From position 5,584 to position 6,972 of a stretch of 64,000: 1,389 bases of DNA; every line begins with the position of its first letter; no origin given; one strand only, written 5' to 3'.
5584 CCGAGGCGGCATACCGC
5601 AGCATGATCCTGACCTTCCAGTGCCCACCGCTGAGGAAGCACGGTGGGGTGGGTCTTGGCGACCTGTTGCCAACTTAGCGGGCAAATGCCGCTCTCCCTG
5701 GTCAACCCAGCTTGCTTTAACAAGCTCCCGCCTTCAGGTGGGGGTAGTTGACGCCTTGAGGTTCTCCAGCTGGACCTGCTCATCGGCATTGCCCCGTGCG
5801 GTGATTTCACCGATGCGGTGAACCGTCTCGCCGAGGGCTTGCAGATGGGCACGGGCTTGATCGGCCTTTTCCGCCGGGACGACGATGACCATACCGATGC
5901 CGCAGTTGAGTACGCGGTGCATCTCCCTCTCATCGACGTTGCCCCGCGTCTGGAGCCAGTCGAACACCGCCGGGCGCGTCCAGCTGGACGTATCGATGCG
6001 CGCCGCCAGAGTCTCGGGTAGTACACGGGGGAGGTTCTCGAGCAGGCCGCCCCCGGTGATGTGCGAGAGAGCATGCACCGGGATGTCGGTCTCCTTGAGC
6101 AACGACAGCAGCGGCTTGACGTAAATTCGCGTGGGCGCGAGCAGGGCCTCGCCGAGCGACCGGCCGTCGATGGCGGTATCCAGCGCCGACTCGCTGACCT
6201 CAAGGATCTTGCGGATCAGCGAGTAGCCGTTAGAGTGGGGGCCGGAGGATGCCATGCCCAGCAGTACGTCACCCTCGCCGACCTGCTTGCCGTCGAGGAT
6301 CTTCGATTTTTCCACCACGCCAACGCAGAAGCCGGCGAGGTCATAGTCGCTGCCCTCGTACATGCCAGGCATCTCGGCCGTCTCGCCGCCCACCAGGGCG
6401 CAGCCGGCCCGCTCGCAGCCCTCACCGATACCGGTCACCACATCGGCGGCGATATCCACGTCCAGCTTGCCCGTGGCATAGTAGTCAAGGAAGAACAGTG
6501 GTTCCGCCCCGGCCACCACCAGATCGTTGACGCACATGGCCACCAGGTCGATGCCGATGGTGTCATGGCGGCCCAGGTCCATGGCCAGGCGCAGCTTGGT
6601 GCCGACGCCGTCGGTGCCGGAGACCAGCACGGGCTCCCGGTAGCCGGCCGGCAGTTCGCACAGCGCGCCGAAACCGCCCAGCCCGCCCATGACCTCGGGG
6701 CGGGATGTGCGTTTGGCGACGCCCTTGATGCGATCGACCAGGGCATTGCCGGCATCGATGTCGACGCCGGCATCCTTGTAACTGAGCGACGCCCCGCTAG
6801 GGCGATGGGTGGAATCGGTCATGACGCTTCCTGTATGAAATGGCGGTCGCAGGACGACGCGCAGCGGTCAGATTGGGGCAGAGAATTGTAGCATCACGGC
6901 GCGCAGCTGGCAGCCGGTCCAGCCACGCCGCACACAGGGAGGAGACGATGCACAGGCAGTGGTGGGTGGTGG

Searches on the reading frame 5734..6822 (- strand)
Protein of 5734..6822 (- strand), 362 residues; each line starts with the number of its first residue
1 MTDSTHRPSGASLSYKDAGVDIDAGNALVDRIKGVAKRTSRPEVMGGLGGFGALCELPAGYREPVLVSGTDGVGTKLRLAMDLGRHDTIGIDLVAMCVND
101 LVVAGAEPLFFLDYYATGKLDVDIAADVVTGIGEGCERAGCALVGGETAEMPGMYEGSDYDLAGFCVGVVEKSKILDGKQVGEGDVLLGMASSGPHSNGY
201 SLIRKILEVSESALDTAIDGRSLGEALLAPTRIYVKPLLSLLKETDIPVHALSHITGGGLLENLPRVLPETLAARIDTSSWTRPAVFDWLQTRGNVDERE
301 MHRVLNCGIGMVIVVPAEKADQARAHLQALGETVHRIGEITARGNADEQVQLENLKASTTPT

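Call 5: search_protein_families(library=pfam, proteins=[window:5734-6822:-])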
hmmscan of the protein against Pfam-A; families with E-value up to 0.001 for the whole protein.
window:5734-6822:- (362 aa): 2 families
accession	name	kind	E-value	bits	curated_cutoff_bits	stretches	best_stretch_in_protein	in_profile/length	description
PF02769.27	AIRS_C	-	8.3e-38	130.4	23.1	1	183-347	2-152/156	AIR synthase related protein, C-terminal domain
PF00586.29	AIRS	-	4e-24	85.6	24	1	65-170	14-112/112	AIR synthase related protein, N-terminal domain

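Call 11: find_homologous_proteins(query=window:5737-6822:-)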
Query window:5737-6822:- (362 aa): 8000 proteins with E <= 0.001 among 8000 candidates; the best 120 are listed.
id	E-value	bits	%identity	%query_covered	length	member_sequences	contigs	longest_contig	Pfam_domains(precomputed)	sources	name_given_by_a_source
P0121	1.8e-227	772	98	98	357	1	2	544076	PF00586.30,PF02769.28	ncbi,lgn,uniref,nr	ncbi:phosphoribosylformylglycinamidine cyclo-ligase [Halomonas lysinitropha]|uniref:Phosphoribosylfo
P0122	1.9e-221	753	95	99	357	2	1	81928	PF00586.30,PF02769.28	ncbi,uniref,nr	ncbi:phosphoribosylformylglycinamidine cyclo-ligase [Halomonas sp. 11-S5]|uniref:phosphoribosylformy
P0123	5.4e-220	748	94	99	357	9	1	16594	PF00586.30,PF02769.28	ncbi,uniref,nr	ncbi:MAG: phosphoribosylformylglycinamidine cyclo-ligase [Halomonas sp.]|uniref:phosphoribosylformyl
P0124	2.3e-219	746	93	99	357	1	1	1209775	PF00586.30,PF02769.28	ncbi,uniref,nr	ncbi:MAG: phosphoribosylformylglycinamidine cyclo-ligase [Halomonas sp.]|uniref:phosphoribosylformyl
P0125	2.8e-217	739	92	98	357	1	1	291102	PF00586.30,PF02769.28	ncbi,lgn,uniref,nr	ncbi:phosphoribosylformylglycinamidine cyclo-ligase [Halomonas daqiaonensis]|uniref:Phosphoribosylfo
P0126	8.2e-216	734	92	99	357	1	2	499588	PF00586.30,PF02769.28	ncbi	ncbi:MAG: phosphoribosylformylglycinamidine cyclo-ligase [Pseudomonadota bacterium]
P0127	2.0e-215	733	91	99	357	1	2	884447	PF00586.30,PF02769.28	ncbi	ncbi:MAG: phosphoribosylformylglycinamidine cyclo-ligase [Pseudomonadota bacterium]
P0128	4.4e-215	732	92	99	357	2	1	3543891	PF00586.30,PF02769.28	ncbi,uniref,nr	ncbi:phosphoribosylformylglycinamidine cyclo-ligase [Halomonas aestuarii]|uniref:Phosphoribosylformy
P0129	1.8e-213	726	92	99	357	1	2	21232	PF00586.30,PF02769.28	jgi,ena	-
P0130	1.9e-213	726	91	99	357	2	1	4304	PF00586.30,PF02769.28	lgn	-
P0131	4.3e-212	722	90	99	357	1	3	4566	PF00586.30,PF02769.28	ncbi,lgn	-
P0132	2.2e-211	720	90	99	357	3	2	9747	PF00586.30,PF02769.28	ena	-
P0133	4.0e-211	719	90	99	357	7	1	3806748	PF00586.30,PF02769.28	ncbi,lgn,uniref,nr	ncbi:Phosphoribosylformylglycinamidine cyclo-ligase [Halomonas sp. THAF5a]|uniref:phosphoribosylform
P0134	8.3e-211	718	90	99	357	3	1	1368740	PF00586.30,PF02769.28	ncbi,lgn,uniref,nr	ncbi:phosphoribosylformylglycinamidine cyclo-ligase [Halomonas denitrificans]|uniref:phosphoribosylf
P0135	1.4e-210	717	89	99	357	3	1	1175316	PF00586.30,PF02769.28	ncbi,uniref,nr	ncbi:phosphoribosylformylglycinamidine cyclo-ligase [Halomonas saccharevitans]|uniref:Phosphoribosyl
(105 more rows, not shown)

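Call 12: find_encoding_contigs(protein=P0121, flank=2500, max_places=2)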
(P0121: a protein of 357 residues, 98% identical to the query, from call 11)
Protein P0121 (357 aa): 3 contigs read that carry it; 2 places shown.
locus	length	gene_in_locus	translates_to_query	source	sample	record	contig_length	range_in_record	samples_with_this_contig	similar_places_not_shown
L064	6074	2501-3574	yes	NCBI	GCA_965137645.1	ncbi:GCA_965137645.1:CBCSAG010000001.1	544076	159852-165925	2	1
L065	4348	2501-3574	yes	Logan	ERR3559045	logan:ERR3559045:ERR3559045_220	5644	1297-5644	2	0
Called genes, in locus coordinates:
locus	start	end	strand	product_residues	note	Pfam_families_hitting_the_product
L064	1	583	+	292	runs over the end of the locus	PF00497:SBP_bac_3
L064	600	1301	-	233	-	PF13191:AAA_16, PF25199:nSTAND_NTPase5 (weak), PF00308:Bac_DnaA, PF22688:Hda_lid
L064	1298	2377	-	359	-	PF01594:AI-2E_transport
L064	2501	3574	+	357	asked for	PF00586:AIRS, PF02769:AIRS_C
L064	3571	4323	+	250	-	PF00551:Formyl_trans_N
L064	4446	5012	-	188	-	PF22769:DCD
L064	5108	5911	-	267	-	PF00142:Fer4_NifH (faint), PF01656:CbiA, PF09140:MipZ, PF10609:ParA, PF13614:AAA_31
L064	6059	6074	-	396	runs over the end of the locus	-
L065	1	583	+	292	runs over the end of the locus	PF00497:SBP_bac_3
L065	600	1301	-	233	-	PF13191:AAA_16, PF25199:nSTAND_NTPase5 (weak), PF00308:Bac_DnaA, PF22688:Hda_lid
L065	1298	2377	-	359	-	PF01594:AI-2E_transport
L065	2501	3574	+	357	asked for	PF00586:AIRS, PF02769:AIRS_C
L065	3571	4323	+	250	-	PF00551:Formyl_trans_N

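Call 13: find_encoding_contigs(protein=P0122, flank=2500, max_places=1)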
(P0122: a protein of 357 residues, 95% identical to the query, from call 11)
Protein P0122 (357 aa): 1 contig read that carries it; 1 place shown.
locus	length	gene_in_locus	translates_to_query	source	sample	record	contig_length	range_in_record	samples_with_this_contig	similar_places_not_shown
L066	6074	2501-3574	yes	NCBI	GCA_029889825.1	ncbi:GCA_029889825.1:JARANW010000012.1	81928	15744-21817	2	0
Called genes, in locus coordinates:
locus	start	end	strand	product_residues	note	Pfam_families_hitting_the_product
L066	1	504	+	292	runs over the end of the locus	PF00497:SBP_bac_3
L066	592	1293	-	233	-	PF13191:AAA_16 (weak), PF25199:nSTAND_NTPase5 (weak), PF00308:Bac_DnaA, PF22688:Hda_lid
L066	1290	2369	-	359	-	PF01594:AI-2E_transport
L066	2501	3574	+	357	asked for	PF00586:AIRS, PF02769:AIRS_C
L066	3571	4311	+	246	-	PF00551:Formyl_trans_N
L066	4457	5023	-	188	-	PF22769:DCD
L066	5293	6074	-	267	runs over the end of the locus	PF00142:Fer4_NifH (faint), PF01656:CbiA, PF09140:MipZ, PF10609:ParA, PF13614:AAA_31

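Call 14: find_encoding_contigs(protein=P0125, flank=2500, max_places=1)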
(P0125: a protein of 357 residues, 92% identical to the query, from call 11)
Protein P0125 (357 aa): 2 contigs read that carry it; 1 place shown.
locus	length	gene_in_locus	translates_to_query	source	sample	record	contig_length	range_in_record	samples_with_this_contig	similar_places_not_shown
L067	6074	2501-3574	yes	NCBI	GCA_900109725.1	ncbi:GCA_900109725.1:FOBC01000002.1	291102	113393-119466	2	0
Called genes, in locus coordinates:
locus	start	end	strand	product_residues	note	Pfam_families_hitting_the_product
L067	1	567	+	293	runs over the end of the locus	PF00497:SBP_bac_3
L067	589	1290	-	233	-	PF13191:AAA_16 (weak), PF00308:Bac_DnaA, PF22688:Hda_lid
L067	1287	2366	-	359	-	PF01594:AI-2E_transport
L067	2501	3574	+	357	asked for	PF00586:AIRS, PF02769:AIRS_C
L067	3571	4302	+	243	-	PF00551:Formyl_trans_N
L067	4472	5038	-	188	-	PF22769:DCD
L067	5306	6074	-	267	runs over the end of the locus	PF00142:Fer4_NifH (faint), PF01656:CbiA, PF09140:MipZ, PF10609:ParA, PF13614:AAA_31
